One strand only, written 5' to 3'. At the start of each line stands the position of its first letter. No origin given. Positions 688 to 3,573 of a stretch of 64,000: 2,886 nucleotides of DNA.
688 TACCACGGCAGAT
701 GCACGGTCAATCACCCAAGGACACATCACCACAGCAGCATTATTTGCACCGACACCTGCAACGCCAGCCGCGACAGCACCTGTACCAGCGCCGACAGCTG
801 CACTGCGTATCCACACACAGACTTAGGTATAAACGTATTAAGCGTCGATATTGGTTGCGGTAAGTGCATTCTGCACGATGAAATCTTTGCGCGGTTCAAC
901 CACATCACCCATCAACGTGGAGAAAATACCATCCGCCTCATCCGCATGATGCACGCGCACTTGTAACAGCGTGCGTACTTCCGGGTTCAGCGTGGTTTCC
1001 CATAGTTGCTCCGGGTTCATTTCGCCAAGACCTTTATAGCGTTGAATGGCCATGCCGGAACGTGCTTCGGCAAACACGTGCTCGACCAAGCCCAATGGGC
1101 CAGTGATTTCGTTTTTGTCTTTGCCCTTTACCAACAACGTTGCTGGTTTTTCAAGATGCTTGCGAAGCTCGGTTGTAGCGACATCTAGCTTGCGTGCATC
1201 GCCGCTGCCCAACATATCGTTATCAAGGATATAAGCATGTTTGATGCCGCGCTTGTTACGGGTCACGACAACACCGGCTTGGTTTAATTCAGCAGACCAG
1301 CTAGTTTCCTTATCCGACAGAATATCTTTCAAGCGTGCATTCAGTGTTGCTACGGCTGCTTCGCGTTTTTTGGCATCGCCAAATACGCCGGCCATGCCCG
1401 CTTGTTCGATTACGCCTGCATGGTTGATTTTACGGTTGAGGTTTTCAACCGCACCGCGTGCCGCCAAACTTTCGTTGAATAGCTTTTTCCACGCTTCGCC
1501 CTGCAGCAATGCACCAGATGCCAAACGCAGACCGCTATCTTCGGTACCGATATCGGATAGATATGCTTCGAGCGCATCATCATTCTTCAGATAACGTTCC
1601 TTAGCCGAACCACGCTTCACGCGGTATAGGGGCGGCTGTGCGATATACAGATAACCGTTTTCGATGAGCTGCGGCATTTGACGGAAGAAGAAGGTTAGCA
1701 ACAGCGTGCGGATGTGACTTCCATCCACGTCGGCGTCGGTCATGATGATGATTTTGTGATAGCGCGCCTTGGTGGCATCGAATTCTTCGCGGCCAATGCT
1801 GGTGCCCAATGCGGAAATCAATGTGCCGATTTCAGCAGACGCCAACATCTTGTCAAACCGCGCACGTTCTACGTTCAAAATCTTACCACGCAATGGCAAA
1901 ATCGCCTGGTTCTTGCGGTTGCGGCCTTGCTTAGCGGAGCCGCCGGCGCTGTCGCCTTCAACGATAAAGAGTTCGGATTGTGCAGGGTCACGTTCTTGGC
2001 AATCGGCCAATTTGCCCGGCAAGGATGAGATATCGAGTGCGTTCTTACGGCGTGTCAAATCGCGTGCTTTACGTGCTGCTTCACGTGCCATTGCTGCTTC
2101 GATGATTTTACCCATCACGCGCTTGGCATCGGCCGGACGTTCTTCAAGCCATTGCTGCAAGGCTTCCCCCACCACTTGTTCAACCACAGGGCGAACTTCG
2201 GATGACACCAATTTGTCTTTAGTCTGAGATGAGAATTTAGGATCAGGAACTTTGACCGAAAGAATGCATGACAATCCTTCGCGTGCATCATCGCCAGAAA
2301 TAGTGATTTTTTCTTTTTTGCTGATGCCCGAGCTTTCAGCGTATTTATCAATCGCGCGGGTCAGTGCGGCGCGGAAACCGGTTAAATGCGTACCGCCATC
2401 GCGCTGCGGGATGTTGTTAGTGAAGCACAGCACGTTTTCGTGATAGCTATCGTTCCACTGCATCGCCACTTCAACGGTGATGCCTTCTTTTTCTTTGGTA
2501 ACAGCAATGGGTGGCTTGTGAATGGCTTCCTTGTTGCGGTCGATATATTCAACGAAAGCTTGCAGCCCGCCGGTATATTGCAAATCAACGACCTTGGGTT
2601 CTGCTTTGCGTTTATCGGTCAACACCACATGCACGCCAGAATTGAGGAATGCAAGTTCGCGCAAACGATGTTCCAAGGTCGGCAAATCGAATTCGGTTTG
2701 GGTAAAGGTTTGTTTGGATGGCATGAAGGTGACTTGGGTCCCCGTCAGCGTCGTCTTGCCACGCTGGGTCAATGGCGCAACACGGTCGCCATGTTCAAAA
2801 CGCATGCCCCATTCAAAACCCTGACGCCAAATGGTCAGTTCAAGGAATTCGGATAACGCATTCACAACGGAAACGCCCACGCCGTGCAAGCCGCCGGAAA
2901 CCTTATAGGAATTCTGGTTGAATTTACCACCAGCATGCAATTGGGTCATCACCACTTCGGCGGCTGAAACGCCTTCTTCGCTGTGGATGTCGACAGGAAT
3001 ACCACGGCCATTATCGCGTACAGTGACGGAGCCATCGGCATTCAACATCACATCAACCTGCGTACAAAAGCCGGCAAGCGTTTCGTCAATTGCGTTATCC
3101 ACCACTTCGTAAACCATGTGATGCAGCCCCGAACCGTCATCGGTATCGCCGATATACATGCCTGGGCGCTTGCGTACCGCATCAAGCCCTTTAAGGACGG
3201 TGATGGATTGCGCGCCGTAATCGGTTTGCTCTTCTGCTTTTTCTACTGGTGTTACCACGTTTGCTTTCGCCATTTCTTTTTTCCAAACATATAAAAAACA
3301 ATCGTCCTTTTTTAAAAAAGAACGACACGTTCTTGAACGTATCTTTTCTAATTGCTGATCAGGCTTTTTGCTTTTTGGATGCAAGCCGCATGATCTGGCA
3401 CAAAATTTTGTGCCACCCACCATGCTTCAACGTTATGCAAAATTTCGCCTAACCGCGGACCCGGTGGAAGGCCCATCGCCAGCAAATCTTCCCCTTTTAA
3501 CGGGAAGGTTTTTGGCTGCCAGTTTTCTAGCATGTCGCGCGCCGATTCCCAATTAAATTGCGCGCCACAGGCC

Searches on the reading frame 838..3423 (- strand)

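Call 35: search_protein_families(library=pfam, proteins=[window:838-3423:-], max_evalue=0.0001)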
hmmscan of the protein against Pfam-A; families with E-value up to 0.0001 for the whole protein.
window:838-3423:- (861 aa): 6 families
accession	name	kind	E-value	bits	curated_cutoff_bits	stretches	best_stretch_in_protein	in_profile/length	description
PF00204.31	DNA_gyraseB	-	1.4e-60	204.1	27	1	286-455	1-172/173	DNA gyrase B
PF00986.26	DNA_gyraseB_C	-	4.5e-29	100.8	29.8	1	789-849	2-62/63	DNA gyrase B subunit, carboxyl terminus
PF01751.28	Toprim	-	1.2e-19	70.7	23.1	1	484-596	1-95/96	Toprim domain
PF02518.31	HATPase_c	-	6.3e-18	65.7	26.4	1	96-233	2-105/111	Histidine kinase-, DNA gyrase B-, and HSP90-like ATPase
PF18053.6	GyrB_insert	-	2.1e-05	24.9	26.1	1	639-773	11-153/167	DNA gyrase B subunit insert domain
PF21249.2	GyrB_hook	-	4.2e-05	23.5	23.7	0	598-621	1-23/29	GyrB, hook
